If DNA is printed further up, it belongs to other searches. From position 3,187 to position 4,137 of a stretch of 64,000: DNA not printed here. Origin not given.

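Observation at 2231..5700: Roughly 3.5-kb low-GC island carrying a second geranylgeranyl-reductase paralog, a UbiA (DGGGP-synthase-like) prenyltransferase, a KaiC-like ATPase and an unknown protein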

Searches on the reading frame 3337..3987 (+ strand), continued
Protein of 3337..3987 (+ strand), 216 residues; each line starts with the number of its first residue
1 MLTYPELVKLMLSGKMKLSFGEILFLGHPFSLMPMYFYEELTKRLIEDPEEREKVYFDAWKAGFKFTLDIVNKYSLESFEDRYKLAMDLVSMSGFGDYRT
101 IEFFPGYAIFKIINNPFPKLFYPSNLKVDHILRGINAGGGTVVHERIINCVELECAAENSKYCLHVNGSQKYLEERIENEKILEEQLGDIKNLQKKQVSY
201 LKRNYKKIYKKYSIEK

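Call 64: search_protein_families(library=pfam, proteins=[L021:8162-9448:+, L024:8727-10010:+, L016:8587-9573:+, L017:473-1870:+, L007:8374-8649:-, L023:7612-7998:+, L022:11615-14641:+, L032:8805-9515:-], max_evalue=0.001)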
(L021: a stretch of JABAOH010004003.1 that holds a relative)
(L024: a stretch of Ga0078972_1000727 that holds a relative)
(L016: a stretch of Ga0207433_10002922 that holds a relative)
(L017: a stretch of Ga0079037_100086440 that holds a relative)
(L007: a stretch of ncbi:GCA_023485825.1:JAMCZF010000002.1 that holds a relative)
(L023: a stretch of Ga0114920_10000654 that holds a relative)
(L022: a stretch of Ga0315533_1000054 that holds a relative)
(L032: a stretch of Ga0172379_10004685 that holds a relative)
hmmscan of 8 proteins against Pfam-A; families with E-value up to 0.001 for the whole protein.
L021:8162-9448:+ (428 aa): 0 families

L024:8727-10010:+ (427 aa): 0 families

L016:8587-9573:+ (328 aa): 0 families

L017:473-1870:+ (465 aa): 11 families
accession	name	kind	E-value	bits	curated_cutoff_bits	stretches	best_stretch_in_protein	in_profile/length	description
PF01593.30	Amino_oxidase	-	8.4e-39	134.5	19.8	1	32-455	2-440/443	Flavin containing amine oxidoreductase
PF13450.12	NAD_binding_8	-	1.4e-10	41.7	21.9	1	26-82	1-60/68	NAD(P)-binding Rossmann-like domain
PF01266.30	DAO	-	1.3e-09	38.5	27.9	1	23-63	1-42/353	FAD dependent oxidoreductase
PF07992.20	Pyr_redox_2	-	1.7e-07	31.4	26.1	1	23-54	2-33/291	Pyridine nucleotide-disulphide oxidoreductase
PF03486.20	HI0933_like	-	3.5e-06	27.1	50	0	23-56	2-35/244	HI0933-like protein Rossmann domain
PF12831.13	FAD_oxidored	-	6.9e-06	26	27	1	23-58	1-37/416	FAD dependent oxidoreductase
PF00890.30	FAD_binding_2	-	1.9e-05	24.5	20.4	1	23-52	1-30/414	FAD binding domain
PF01946.23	Thi4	-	0.00018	21.3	26.2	1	22-53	18-50/235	Thi4 family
PF05834.18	Lycopene_cycl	-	0.00023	20.8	23.4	0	23-52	1-32/380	Lycopene cyclase protein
PF01134.28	GIDA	-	0.00029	20.5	22.1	1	23-51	1-29/391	Glucose inhibited division protein A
PF13454.12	NAD_binding_9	-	0.00044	20.7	21.8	0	234-280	105-151/155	FAD-NAD(P)-binding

L007:8374-8649:- (91 aa): 0 families

L023:7612-7998:+ (128 aa): 0 families

L022:11615-14641:+ (1008 aa): 1 family
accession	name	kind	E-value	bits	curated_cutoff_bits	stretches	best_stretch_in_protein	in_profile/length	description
PF25199.1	nSTAND_NTPase5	-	5.4e-06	26.7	34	1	239-352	22-137/145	Novel STAND NTPase 5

L032:8805-9515:- (236 aa): 1 family
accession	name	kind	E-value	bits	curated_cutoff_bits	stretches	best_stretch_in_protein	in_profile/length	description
PF02830.23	V4R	-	1e-09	38.8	31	1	137-194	5-61/62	V4R domain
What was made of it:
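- A CrtI-like oxidase neighbours the V4R-like gene in L017 (call 64).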

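Call 87: search_protein_families(library=pfam, proteins=[L022:6090-7163:-, L023:10769-11941:+, L021:5665-6681:+, L022:10828-11385:+, L015:2796-3335:+, L021:10631-11236:+, L021:11261-11689:+, L003:12679-13095:-], max_evalue=0.001)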
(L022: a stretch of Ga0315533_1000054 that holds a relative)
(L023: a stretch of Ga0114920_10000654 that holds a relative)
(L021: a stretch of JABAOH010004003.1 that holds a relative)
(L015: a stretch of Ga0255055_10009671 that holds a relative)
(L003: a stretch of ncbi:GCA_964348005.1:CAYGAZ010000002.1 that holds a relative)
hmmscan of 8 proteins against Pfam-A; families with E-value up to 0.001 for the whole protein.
L022:6090-7163:- (357 aa): 1 family
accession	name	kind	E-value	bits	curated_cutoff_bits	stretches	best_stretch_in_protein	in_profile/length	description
PF00348.22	polyprenyl_synt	-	3.4e-68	230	27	1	51-307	2-250/251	Polyprenyl synthetase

L023:10769-11941:+ (390 aa): 1 family
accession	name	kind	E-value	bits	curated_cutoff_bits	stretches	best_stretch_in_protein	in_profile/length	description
PF00348.22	polyprenyl_synt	-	5.8e-67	226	27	1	86-340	2-250/251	Polyprenyl synthetase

L021:5665-6681:+ (338 aa): 1 family
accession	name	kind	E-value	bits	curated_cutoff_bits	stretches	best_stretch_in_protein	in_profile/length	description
PF00348.22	polyprenyl_synt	-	1.1e-60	205.3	27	1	42-278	3-240/251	Polyprenyl synthetase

L022:10828-11385:+ (185 aa): 1 family
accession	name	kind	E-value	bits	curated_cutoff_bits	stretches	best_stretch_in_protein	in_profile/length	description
PF00571.33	CBS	-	7.2e-27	93.9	24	2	8-62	1-55/57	CBS domain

L015:2796-3335:+ (179 aa): 1 family
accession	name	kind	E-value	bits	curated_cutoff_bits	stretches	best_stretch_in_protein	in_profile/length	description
PF00571.33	CBS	-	4.8e-25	88.1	24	2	7-60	1-55/57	CBS domain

L021:10631-11236:+ (201 aa): 0 families

L021:11261-11689:+ (142 aa): 0 families

L003:12679-13095:- (138 aa): 2 families
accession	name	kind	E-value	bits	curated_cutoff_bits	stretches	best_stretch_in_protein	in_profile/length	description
PF00293.34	NUDIX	-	9.6e-17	61.7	21.1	1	13-119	10-120/134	NUDIX domain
PF14815.12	NUDIX_4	-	4.1e-09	36.7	35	1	12-123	4-104/113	NUDIX domain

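Call 89: search_dna_similar(query=window:3337-3987:+, collection=plasmids, mode=protein, max_evalue=0.001, max_rows=10)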
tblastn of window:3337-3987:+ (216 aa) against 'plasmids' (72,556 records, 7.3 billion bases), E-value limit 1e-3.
No match.

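Call 90: search_dna_similar(query=window:3337-3987:+, collection=phages, mode=protein, max_evalue=0.001, max_rows=10)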
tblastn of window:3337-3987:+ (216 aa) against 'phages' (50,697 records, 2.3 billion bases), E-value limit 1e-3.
No match.
